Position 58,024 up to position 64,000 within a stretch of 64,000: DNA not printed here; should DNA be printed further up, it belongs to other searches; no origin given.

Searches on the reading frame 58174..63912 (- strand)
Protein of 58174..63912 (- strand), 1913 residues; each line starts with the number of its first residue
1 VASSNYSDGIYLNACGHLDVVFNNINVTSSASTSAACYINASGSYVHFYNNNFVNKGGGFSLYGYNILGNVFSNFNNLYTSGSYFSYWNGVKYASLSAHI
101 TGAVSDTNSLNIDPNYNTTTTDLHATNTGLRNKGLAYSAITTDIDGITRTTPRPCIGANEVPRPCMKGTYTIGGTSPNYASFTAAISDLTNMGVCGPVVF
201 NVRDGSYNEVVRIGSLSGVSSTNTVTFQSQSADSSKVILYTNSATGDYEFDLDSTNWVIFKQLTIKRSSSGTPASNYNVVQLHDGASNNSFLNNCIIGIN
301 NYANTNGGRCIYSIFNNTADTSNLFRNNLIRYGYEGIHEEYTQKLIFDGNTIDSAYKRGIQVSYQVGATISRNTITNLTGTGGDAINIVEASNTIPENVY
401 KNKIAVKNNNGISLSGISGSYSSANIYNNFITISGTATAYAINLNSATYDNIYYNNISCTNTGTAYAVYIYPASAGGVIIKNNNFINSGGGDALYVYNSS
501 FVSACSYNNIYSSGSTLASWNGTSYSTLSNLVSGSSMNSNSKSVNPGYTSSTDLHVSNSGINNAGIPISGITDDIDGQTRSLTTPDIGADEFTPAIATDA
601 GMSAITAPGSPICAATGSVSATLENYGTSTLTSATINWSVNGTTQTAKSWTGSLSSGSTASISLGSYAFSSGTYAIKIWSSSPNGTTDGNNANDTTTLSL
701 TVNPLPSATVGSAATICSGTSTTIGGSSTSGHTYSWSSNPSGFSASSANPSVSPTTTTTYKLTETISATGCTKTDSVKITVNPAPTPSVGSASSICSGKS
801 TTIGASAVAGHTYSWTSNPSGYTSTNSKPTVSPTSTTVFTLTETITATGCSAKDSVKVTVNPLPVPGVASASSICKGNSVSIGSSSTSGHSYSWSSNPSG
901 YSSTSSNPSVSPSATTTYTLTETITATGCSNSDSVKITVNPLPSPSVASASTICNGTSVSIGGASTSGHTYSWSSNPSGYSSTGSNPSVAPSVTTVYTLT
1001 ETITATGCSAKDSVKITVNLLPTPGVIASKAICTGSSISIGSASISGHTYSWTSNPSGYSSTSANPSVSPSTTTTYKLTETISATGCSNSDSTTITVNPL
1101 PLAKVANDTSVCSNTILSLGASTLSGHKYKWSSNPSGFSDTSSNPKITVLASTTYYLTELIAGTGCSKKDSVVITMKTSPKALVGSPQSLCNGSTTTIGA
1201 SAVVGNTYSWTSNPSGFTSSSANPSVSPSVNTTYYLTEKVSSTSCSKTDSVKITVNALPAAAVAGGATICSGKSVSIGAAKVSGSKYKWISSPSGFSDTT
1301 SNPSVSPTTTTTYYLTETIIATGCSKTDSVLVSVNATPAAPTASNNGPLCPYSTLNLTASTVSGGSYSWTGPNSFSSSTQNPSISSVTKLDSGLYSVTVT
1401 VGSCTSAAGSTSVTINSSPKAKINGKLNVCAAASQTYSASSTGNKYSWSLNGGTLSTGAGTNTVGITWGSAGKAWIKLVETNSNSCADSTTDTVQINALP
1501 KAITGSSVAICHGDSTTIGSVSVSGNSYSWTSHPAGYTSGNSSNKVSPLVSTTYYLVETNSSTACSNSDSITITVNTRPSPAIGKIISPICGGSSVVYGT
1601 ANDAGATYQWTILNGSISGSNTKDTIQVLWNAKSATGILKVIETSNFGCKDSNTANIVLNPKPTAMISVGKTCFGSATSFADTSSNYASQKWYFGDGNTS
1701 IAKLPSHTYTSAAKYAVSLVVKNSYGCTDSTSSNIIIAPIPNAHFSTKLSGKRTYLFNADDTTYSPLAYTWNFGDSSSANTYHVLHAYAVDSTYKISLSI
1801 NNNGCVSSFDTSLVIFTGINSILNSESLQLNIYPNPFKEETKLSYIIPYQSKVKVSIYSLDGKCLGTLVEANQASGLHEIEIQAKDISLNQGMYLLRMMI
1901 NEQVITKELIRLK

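Call 72: search_protein_families(library=pfam, proteins=[window:58174-63912:-], max_evalue=0.0001)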
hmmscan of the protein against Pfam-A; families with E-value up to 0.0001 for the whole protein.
window:58174-63912:- (1913 aa): 4 families
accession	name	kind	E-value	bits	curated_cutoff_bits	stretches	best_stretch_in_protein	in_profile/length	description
PF19081.6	Ig_7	-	2.7e-46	156.2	27.3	6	1259-1338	1-84/84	Ig-like domain CHU_C associated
PF18911.6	PKD_4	-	7.3e-18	64.8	27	2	1669-1733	16-80/85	PKD domain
PF00801.26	PKD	-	1.2e-08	35.2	23.5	1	1682-1732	25-76/80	PKD domain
PF18962.6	Por_Secre_tail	-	1.2e-07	32.3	27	1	1832-1910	1-74/75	Secretion system C-terminal sorting domain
